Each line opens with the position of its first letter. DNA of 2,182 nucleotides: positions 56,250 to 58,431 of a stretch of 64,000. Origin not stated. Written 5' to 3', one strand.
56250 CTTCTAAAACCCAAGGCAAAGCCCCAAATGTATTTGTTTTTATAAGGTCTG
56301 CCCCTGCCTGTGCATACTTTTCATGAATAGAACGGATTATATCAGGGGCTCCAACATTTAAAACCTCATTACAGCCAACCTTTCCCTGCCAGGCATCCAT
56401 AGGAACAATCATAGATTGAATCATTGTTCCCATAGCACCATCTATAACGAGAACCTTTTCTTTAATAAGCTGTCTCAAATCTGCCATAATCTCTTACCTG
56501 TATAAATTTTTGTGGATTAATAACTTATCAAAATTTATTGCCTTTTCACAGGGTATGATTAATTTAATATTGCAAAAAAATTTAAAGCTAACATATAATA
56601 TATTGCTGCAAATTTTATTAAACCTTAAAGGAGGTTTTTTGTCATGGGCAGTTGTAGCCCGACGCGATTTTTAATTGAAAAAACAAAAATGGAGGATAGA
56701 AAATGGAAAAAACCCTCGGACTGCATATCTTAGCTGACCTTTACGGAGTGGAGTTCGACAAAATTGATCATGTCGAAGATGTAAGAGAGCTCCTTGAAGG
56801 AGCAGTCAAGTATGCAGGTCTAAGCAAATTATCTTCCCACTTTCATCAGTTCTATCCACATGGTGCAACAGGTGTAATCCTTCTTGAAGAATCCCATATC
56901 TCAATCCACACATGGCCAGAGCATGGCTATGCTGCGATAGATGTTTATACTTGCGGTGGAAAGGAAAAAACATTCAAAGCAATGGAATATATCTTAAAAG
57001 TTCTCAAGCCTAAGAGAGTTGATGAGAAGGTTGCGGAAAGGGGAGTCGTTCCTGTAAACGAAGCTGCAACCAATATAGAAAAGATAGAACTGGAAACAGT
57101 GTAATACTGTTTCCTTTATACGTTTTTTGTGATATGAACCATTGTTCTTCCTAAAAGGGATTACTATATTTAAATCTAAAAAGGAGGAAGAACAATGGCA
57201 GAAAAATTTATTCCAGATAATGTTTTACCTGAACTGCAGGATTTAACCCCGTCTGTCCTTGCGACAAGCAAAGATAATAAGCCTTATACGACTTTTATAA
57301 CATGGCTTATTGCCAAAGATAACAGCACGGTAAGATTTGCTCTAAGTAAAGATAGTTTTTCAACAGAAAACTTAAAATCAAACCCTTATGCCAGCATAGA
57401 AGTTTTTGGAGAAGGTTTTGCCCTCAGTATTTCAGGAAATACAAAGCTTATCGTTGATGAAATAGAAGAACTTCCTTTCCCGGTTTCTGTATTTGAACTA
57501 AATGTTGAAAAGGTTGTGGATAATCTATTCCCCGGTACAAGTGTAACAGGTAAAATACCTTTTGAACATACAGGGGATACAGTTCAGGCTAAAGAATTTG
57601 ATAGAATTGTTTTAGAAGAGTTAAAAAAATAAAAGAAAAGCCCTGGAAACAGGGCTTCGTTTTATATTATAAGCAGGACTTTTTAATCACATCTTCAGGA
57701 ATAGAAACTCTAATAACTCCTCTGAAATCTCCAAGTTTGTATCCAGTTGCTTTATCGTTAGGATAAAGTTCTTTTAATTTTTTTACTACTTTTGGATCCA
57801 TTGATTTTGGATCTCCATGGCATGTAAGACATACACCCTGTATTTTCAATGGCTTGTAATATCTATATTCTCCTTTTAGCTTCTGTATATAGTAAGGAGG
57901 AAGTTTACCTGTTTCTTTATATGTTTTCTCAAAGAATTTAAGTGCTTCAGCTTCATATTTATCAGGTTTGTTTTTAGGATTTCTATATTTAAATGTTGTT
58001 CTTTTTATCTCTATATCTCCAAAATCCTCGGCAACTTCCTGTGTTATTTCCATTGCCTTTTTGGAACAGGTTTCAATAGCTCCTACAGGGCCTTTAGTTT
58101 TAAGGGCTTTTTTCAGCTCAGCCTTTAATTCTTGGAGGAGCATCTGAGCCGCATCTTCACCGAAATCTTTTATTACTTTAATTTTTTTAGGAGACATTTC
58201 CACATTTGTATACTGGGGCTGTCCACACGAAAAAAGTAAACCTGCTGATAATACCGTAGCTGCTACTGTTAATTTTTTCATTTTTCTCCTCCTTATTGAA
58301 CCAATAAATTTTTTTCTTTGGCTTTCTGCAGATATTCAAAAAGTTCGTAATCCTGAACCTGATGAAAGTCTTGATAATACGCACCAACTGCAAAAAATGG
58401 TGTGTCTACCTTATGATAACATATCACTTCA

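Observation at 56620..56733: Unannotated SD-led uORF overlapping the SAM decarboxylase (speD) start: possible polyamine-sensing leader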

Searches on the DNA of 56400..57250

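Call 3: search_rna_families(source=window, start=56400, end=57250, threshold=evalue, max_evalue=10, show_alignments=2)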
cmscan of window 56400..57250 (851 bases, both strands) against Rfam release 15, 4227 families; matches with E-value up to 10: 11.
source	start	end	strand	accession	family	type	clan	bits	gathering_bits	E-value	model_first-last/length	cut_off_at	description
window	57023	57127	+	RF02055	STnc380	Gene; sRNA;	-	22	60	0.08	1-108/108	no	Enterobacterial sRNA STnc380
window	57072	57137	+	RF00834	mir-268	Gene; miRNA;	-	20.5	47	0.71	1-89/89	no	mir-268 microRNA precursor family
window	57091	57197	+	RF02526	SSRC34_1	Gene; sRNA;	-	19.8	64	5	1-128/128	no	Streptococcus sRNA SSRC34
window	56462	56531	+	RF03154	twister-P3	Gene; ribozyme;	CL00120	16.8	39.9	2.8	1-73/73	no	type-P3 twister ribozyme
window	56591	56701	-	RF03155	TD-1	Cis-reg;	CL00124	16.7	64.5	5.6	1-120/120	no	TD-1 RNA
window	57138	57199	+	RF04239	mir-4679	Gene; miRNA;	-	15.9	88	7.3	1-75/75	no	mir-4679 microRNA precursor family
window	57138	57199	-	RF04239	mir-4679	Gene; miRNA;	-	15.9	88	7.4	1-75/75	no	mir-4679 microRNA precursor family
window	57058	57104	+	RF00382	DnaX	Cis-reg; frameshift_element;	-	15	35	1.5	1-65/65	no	DnaX ribosomal frameshifting element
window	57138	57199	-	RF03933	MIR6445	Gene; miRNA;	-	15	100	8.6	1-117/117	no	MIR6445 microRNA precursor family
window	56693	56756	+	RF02677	NsiR4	Gene; sRNA;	-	12.5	40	8.1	1-65/65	no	Nitrogen stress-induced RNA 4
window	56855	56952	-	RF01880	Xist_exon1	Gene; lncRNA;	-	12.4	50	1.3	1-85/85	no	X-chromosome inactivation gene exon 1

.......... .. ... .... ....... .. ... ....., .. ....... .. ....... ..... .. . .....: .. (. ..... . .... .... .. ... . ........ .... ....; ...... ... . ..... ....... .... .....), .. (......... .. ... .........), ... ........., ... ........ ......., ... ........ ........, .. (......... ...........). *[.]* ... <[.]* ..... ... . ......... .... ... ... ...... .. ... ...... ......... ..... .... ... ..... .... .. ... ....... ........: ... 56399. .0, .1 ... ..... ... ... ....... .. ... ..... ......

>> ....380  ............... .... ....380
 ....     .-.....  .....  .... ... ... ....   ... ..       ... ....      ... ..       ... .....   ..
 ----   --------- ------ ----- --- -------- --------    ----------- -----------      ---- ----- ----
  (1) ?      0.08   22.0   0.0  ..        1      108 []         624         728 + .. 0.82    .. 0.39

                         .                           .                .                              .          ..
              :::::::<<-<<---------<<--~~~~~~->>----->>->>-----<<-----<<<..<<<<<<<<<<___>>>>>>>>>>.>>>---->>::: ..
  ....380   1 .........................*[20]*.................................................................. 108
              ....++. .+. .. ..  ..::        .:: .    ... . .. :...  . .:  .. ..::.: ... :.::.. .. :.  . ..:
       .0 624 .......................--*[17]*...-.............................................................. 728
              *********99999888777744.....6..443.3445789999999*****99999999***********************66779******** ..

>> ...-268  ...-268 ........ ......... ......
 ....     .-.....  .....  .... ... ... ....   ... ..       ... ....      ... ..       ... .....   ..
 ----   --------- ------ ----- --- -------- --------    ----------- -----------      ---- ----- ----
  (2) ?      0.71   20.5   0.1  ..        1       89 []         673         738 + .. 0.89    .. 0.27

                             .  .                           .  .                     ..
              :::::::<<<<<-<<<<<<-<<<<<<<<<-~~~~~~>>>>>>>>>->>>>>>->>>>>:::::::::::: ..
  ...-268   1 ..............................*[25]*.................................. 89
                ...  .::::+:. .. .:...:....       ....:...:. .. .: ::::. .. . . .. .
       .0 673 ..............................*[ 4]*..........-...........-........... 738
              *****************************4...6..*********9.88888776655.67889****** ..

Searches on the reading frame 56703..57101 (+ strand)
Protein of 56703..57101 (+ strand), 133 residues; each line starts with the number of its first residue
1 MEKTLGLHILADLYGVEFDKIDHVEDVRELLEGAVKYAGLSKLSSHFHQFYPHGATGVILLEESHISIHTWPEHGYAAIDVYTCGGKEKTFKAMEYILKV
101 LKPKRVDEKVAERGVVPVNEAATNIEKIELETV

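Call 7: search_protein_families(library=pfam, proteins=[window:56703-57101:+], max_evalue=0.01)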
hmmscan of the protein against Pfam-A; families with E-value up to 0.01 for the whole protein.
window:56703-57101:+ (133 aa): 1 family
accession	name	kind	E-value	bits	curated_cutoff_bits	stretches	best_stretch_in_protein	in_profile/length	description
PF02675.21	AdoMet_dc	-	3.7e-37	127.4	25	1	8-114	1-107/107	S-adenosylmethionine decarboxylase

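Call 34: find_homologous_proteins(query=window:56703-57101:+, max_evalue=1e-10)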
Query window:56703-57101:+ (133 aa): 604 proteins with E <= 1e-10 among 615 candidates; the best 120 are listed.
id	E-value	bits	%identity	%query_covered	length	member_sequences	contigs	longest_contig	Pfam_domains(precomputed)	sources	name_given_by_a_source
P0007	4.1e-82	291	100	100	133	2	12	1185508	PF02675.22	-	-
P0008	2.5e-81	288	99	100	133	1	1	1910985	PF02675.22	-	-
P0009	3.9e-81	288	98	100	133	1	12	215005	PF02675.22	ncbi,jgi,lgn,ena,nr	ncbi:adenosylmethionine decarboxylase [Persephonella sp.]|nr:adenosylmethionine decarboxylase [Perse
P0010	8.9e-81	287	97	100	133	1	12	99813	PF02675.22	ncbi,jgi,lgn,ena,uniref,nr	ncbi:adenosylmethionine decarboxylase [Persephonella sp.]|uniref:adenosylmethionine decarboxylase n=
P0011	1.4e-80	286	97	100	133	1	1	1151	PF02675.22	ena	-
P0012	1.6e-80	286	98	100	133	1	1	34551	PF02675.22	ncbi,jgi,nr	ncbi:MAG: S-adenosylmethionine decarboxylase [Aquificae bacterium]|nr:S-adenosylmethionine decarboxy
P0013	1.7e-80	286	96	100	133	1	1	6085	PF02675.22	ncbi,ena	-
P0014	2.1e-80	285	97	100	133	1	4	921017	PF02675.22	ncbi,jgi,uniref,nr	ncbi:adenosylmethionine decarboxylase [Persephonella atlantica]|uniref:S-adenosylmethionine decarbox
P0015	2.3e-80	285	96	100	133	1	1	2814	PF02675.22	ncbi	-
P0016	2.8e-80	285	96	100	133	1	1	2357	PF02675.22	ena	-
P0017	3.3e-80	285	97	100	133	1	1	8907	PF02675.22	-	-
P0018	7.6e-80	284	97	100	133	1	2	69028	PF02675.22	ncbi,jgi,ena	jgi:S-adenosylmethionine decarboxylase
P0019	2.1e-79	282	95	100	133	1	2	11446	PF02675.22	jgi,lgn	-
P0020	3.2e-79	282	95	100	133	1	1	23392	PF02675.22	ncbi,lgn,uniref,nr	ncbi:S-adenosylmethionine decarboxylase [Persephonella hydrogeniphila]|uniref:S-adenosylmethionine d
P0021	3.2e-79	282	96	100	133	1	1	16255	PF02675.22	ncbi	-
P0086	1.5e-49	186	60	100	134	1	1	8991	PF02675.22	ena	-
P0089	2.1e-49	185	59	100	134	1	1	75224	PF02675.22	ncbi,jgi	-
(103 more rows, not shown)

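Call 35: find_encoding_contigs(protein=P0089, flank=1500, max_places=3)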
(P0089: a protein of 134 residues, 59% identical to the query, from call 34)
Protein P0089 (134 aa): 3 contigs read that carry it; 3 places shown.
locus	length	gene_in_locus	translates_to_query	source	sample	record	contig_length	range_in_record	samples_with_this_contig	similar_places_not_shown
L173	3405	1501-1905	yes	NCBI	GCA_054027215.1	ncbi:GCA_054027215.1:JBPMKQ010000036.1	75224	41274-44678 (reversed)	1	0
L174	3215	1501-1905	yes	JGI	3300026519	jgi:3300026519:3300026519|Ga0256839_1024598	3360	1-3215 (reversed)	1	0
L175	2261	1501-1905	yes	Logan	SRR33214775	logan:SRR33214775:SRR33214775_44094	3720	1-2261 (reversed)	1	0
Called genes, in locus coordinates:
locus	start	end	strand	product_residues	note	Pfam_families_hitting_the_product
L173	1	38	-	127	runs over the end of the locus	PF03625:DUF302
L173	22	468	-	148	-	-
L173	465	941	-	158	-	PF01467:CTP_transf_like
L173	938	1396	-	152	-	PF03602:Cons_hypoth95, PF02086:MethyltransfD12 (faint)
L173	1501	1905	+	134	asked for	PF02675:AdoMet_dc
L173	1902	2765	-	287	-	PF01145:Band_7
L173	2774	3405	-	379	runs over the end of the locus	PF01960:ArgJ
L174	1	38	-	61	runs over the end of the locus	?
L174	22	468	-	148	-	-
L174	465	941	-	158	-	PF01467:CTP_transf_like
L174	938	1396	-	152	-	PF03602:Cons_hypoth95, PF02086:MethyltransfD12 (faint)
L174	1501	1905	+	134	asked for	PF02675:AdoMet_dc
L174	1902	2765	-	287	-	PF01145:Band_7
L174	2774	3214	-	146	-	?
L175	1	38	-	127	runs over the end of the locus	PF03625:DUF302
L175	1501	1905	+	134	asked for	PF02675:AdoMet_dc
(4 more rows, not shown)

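Call 36: find_encoding_contigs(protein=P0086, flank=1500, max_places=3)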
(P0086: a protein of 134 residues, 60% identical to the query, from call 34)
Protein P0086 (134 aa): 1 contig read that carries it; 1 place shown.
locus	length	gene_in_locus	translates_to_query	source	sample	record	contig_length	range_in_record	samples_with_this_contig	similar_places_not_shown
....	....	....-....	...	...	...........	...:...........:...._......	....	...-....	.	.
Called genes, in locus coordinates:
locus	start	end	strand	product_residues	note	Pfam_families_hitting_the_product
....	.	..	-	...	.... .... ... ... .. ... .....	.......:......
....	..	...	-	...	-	-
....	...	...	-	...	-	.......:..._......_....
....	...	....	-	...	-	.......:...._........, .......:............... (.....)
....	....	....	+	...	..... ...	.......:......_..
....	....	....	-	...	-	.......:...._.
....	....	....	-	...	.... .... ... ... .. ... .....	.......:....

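Call 60: search_solved_structures(query=window:56703-57101:+, max_evalue=0.00001, show_alignments=4)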
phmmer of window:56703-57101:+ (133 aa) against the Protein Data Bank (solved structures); distinct sequences matched with E-value up to 0.00001: 6.
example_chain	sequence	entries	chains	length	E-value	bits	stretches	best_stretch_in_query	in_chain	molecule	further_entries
2iii_A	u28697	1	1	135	3.2e-57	195.8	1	1-128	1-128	S-adenosylmethionine decarboxylase proenzyme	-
1tlu_A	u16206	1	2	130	2.3e-28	102.4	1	3-114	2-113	S-adenosylmethionine decarboxylase proenzyme, AdoMetDC, SamDC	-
1vr7_A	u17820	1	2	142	2.8e-28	102.2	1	3-114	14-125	S-adenosylmethionine decarboxylase proenzyme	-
1tmi_A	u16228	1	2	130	6.1e-28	101.1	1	3-114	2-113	S-adenosylmethionine decarboxylase proenzyme, AdoMetDC, SamDC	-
3iwb_A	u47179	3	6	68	4.5e-13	53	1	65-114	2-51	S-adenosylmethionine decarboxylase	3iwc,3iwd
3iwb_B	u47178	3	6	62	2.2e-07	34.6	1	3-63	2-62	S-adenosylmethionine decarboxylase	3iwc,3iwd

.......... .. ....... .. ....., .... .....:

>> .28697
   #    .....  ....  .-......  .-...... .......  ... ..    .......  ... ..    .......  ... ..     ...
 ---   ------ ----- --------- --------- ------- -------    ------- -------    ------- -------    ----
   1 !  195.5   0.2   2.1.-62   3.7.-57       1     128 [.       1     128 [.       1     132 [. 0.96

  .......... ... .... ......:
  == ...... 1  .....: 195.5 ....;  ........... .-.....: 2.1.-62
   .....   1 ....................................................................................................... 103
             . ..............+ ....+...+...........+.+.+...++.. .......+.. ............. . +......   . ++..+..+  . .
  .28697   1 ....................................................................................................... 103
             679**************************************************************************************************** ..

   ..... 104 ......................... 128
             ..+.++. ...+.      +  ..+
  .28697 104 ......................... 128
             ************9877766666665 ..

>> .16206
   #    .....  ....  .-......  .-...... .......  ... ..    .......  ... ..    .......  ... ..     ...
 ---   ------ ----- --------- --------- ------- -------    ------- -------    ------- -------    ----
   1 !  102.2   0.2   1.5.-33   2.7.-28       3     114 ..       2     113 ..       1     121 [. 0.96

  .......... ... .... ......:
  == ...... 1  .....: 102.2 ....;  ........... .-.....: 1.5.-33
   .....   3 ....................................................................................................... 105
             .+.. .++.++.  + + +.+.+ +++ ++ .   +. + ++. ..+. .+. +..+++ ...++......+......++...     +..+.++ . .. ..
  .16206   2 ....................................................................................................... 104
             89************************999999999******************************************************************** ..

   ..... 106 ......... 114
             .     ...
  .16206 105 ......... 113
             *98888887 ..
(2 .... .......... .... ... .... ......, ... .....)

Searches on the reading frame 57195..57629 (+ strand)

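Call 7: search_protein_families(library=pfam, proteins=[window:57195-57629:+], max_evalue=0.01)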
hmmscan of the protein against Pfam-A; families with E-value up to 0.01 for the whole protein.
window:57195-57629:+ (145 aa): 1 family
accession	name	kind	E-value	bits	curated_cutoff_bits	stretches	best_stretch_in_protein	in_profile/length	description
PF01243.27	PNPOx_N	-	6.1e-08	33.5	28.1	1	8-89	3-79/120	Pyridoxamine 5'-phosphate oxidase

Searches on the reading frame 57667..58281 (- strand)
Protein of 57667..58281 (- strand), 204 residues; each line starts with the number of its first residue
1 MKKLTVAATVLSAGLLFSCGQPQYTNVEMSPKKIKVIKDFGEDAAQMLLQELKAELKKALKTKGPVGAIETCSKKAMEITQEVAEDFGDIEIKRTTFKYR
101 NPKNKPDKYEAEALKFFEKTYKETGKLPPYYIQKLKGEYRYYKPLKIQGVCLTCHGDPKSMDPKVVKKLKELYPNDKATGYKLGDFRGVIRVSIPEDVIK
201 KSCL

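Call 7: search_protein_families(library=pfam, proteins=[window:57667-58281:-], max_evalue=0.01)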
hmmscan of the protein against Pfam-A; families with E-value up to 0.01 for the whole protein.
window:57667-58281:- (204 aa): 1 family
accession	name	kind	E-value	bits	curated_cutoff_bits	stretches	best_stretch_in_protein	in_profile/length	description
PF11845.13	Tll0287-like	-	1e-30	107.5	24.1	1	42-195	9-144/144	Tll0287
